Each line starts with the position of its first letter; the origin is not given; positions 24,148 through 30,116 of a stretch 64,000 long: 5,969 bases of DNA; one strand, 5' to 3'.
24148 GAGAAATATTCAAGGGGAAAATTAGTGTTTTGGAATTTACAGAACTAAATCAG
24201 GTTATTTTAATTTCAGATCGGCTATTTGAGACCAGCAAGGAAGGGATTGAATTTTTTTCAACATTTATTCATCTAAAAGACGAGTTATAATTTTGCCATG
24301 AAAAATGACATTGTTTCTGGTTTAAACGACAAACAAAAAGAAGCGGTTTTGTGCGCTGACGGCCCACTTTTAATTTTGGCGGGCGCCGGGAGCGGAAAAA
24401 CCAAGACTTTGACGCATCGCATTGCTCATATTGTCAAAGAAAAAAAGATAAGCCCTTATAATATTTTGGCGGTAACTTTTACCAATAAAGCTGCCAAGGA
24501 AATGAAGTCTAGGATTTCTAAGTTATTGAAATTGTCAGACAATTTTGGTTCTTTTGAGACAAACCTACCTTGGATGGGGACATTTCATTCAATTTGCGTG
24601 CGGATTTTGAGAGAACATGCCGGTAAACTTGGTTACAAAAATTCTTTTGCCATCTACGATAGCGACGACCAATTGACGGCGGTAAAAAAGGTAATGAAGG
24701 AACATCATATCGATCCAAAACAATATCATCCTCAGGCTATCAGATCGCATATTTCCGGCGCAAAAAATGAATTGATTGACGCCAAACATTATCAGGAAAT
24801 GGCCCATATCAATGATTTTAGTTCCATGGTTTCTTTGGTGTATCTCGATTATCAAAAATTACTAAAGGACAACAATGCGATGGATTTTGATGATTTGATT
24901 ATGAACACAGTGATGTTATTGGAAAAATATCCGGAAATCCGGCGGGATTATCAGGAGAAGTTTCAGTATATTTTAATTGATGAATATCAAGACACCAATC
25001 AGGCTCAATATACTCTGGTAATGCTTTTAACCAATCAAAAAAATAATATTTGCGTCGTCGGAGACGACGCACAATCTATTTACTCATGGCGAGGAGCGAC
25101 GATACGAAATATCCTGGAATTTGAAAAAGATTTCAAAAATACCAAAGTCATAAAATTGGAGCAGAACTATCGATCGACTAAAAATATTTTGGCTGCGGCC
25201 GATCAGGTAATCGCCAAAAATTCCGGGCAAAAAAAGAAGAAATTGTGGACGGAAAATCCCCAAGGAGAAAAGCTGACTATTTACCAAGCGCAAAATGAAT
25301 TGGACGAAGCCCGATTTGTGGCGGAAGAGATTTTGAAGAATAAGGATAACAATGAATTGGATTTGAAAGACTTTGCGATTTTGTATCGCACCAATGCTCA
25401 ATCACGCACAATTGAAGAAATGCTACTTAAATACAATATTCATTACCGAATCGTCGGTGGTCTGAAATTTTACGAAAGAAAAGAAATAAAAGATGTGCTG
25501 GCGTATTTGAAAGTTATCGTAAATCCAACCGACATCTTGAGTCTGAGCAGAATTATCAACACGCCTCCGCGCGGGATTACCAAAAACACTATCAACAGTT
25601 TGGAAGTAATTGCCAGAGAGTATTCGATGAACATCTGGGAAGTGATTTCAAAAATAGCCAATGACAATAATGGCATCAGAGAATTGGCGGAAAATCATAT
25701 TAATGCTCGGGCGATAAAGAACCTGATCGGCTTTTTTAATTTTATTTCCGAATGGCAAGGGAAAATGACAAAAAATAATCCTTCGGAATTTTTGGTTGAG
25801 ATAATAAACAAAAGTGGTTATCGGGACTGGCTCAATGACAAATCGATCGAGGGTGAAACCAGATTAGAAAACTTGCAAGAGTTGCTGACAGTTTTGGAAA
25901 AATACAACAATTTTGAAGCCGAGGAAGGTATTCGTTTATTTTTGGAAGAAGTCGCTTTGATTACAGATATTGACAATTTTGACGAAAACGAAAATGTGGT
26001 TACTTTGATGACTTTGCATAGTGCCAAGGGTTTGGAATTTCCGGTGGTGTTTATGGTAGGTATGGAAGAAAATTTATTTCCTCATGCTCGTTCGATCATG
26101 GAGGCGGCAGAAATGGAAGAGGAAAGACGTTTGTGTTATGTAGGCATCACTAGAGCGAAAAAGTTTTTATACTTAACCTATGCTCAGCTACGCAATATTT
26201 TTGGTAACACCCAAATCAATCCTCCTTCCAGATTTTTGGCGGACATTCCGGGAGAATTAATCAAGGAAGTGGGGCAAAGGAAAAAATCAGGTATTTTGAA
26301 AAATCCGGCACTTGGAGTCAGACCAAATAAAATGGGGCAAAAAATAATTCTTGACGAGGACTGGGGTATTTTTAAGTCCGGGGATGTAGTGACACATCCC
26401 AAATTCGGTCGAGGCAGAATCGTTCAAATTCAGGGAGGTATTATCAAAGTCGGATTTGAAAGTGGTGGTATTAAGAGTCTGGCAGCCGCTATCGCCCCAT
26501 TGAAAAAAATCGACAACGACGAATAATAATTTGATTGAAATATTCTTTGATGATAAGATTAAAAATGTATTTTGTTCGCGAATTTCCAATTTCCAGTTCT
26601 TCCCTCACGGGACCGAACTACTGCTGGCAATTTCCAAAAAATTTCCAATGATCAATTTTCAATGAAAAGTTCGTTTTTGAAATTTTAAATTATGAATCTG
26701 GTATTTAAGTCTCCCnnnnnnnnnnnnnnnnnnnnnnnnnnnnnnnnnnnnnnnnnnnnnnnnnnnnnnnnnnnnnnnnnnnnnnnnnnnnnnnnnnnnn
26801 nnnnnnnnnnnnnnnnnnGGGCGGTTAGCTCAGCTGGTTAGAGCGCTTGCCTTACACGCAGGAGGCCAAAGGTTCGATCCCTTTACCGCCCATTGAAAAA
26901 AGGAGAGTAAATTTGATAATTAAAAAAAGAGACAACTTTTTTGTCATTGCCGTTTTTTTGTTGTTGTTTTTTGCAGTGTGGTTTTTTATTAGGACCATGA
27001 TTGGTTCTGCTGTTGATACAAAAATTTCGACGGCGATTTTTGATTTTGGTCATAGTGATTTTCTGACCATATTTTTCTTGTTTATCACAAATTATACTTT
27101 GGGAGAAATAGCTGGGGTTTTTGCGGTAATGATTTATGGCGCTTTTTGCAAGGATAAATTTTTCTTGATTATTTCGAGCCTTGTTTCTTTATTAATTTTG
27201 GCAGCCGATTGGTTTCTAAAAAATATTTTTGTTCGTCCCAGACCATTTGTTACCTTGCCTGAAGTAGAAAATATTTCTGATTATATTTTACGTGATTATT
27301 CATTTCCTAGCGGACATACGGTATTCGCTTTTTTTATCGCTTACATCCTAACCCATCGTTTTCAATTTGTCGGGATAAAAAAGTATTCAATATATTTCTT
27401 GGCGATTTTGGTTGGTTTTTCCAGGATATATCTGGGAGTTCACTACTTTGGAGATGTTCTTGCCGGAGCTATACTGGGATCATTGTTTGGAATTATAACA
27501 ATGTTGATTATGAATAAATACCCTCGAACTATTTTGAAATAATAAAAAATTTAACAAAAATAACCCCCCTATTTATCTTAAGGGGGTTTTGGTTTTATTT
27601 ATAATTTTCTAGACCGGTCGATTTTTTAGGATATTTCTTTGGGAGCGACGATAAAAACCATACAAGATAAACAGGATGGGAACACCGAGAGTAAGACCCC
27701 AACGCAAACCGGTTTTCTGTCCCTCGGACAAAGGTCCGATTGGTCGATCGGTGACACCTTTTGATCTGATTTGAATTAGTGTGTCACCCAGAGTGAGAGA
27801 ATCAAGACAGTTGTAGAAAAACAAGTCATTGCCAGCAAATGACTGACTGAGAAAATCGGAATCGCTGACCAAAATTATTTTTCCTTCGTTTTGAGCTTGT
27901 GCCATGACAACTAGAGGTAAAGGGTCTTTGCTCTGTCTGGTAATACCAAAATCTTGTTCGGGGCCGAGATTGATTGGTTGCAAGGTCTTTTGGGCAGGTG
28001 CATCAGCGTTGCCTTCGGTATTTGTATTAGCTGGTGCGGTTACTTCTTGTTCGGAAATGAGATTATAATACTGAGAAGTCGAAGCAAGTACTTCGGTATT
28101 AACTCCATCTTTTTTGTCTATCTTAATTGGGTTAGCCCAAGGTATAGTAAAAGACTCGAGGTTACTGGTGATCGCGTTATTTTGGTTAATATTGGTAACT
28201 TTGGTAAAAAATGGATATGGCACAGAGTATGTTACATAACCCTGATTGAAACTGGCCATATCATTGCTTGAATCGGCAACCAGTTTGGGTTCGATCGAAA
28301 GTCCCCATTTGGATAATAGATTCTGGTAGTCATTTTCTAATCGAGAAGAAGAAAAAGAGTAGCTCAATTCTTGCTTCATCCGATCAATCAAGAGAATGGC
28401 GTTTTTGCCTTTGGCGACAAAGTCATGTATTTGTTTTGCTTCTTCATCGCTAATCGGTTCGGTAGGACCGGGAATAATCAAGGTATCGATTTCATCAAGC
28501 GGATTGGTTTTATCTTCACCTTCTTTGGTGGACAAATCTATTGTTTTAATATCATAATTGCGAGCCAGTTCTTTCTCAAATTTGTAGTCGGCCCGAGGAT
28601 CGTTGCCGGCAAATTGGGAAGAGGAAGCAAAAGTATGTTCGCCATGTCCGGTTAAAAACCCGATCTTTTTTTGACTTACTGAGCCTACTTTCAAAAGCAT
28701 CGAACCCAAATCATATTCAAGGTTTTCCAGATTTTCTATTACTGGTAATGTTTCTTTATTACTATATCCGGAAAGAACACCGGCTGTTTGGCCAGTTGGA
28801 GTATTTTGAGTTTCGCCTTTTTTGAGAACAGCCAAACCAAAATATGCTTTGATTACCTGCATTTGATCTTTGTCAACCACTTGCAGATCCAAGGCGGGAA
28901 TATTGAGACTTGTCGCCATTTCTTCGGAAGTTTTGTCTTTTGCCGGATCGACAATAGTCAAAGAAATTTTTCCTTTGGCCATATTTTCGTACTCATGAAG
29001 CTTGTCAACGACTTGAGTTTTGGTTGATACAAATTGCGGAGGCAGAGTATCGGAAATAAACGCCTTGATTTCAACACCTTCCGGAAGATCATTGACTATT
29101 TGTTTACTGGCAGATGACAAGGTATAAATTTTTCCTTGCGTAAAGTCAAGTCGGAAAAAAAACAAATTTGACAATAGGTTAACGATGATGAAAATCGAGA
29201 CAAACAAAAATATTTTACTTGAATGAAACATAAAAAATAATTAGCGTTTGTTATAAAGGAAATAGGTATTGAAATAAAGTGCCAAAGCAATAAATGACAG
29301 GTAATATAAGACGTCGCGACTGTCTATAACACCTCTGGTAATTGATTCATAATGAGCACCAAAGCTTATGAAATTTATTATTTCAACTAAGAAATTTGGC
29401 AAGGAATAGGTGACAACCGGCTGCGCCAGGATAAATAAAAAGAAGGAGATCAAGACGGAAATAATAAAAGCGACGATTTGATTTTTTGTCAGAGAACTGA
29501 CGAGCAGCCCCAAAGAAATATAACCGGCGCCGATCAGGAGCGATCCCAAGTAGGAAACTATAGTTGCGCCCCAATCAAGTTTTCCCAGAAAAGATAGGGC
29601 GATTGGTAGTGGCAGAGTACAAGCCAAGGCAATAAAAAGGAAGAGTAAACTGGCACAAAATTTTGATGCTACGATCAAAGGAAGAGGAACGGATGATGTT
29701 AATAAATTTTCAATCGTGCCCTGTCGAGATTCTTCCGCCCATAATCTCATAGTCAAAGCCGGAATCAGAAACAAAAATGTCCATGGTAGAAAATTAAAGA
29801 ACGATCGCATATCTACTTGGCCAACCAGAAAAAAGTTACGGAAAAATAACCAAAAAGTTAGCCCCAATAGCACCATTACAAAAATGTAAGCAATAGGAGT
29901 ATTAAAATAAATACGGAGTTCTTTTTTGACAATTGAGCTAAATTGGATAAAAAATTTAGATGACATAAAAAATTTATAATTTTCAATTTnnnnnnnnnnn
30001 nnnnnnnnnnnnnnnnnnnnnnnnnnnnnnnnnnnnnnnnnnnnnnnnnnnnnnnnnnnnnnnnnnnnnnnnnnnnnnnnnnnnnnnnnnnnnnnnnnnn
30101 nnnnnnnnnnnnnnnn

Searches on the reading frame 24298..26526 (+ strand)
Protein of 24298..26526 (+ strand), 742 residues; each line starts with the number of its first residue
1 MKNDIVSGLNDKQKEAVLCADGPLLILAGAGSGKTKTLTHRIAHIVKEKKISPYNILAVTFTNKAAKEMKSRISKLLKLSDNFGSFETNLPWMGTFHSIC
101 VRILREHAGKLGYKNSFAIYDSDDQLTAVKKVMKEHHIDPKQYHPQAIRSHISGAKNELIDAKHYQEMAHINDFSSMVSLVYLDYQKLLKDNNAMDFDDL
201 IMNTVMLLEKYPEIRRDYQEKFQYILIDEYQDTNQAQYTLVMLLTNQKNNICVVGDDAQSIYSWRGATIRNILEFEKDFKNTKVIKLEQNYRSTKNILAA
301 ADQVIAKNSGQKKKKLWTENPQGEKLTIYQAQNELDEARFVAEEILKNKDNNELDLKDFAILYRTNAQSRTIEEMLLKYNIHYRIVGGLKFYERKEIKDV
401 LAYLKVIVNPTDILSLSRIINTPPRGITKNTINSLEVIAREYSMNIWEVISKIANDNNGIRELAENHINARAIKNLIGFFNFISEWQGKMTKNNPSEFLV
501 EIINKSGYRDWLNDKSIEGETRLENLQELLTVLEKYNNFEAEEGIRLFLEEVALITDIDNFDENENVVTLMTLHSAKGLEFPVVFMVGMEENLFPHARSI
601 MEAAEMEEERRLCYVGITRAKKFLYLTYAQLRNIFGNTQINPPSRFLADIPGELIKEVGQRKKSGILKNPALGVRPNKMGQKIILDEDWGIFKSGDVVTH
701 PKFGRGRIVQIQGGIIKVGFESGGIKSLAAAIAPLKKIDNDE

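Call 14: search_protein_families(library=pfam, proteins=[window:24298-26526:+])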
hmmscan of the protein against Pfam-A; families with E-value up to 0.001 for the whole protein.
window:24298-26526:+ (742 aa): 8 families
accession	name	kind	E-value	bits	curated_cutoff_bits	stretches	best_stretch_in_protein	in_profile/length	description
PF00580.27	UvrD-helicase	-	2.6e-95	319.6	23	1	9-280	1-271/271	UvrD/REP helicase N-terminal domain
PF13361.12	UvrD_C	-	1.5e-80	271.7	25.6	1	285-630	1-349/350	UvrD-like helicase C-terminal domain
PF13245.12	AAA_19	-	3.6e-24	85.9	25.1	1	13-263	1-132/134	AAA domain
PF13538.12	UvrD_C_2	-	4.1e-10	39.8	27.4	1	569-626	3-51/52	UvrD-like helicase C-terminal domain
PF13604.12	AAA_30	-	6.7e-10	39.4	27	1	9-73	2-66/191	AAA domain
PF01443.25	Viral_helicase1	-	6.4e-09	36.4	21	0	215-271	54-108/228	Viral superfamily 1 RNA helicase core domain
PF21196.3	PcrA_UvrD_tudor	-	1.8e-07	31.4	23.9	1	695-737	2-48/48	PcrA/UvrD tudor domain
PF13086.12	AAA_11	-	0.00029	21.1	27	0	9-178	2-174/257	AAA domain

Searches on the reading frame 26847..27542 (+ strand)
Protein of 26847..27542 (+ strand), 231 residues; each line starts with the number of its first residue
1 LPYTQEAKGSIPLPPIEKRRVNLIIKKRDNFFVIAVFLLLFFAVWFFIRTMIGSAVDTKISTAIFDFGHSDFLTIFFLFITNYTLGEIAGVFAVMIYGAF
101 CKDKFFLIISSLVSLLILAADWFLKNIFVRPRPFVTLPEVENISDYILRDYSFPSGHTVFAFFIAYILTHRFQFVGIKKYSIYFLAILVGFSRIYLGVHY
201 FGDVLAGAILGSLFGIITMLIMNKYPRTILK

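Call 14: search_protein_families(library=pfam, proteins=[window:26847-27542:+])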
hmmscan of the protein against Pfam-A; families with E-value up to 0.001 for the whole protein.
window:26847-27542:+ (231 aa): 2 families
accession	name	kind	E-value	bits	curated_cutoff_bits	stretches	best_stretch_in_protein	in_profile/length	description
PF01569.27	PAP2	-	1.9e-24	86.3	27.2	1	118-224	13-127/130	PAP2 superfamily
PF14378.12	PAP2_3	-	3.1e-08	34.1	27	1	151-212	125-185/190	PAP2 superfamily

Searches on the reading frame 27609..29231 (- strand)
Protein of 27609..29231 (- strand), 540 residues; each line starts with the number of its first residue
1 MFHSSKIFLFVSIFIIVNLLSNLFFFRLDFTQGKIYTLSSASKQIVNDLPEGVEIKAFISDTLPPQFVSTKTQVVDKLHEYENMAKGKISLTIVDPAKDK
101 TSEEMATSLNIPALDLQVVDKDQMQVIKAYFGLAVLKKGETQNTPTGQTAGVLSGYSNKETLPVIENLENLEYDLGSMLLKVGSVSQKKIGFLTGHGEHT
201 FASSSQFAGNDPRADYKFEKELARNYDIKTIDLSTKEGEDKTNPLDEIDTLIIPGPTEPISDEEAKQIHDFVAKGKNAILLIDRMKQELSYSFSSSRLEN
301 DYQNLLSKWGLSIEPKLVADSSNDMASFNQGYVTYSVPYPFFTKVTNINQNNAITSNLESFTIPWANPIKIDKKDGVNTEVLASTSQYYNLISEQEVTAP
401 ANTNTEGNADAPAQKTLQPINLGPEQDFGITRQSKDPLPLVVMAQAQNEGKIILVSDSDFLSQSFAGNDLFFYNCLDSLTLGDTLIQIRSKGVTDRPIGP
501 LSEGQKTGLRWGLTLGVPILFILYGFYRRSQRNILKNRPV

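Call 14: search_protein_families(library=pfam, proteins=[window:27609-29231:-])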
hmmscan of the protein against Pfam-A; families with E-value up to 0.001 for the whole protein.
window:27609-29231:- (540 aa): 3 families
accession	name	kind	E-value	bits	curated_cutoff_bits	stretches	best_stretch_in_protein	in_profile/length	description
PF09822.16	ABC_transp_aux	-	2.4e-46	158.7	34.7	1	187-465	1-263/288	ABC-type uncharacterized transport system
PF23357.1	DUF7088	-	4.6e-23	81.8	27.8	1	33-135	2-104/105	Domain of unknown function (DUF7088)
PF14258.12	DUF4350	-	1.1e-05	26.2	30.4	0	243-290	28-76/181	Domain of unknown function (DUF4350)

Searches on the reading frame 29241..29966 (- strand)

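Call 58: search_protein_families(library=pfam, proteins=[window:29241-29966:-], max_evalue=0.00001)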
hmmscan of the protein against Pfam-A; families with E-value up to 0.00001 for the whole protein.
window:29241-29966:- (241 aa): 2 families
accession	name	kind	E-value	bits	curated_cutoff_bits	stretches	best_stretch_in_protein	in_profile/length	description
PF12679.13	ABC2_membrane_2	-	3.3e-10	40.1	27.2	1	71-217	85-246/283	ABC-2 family transporter protein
PF12698.13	ABC2_membrane_3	-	1.5e-08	34.6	31.6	1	56-236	164-342/347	ABC-2 family transporter protein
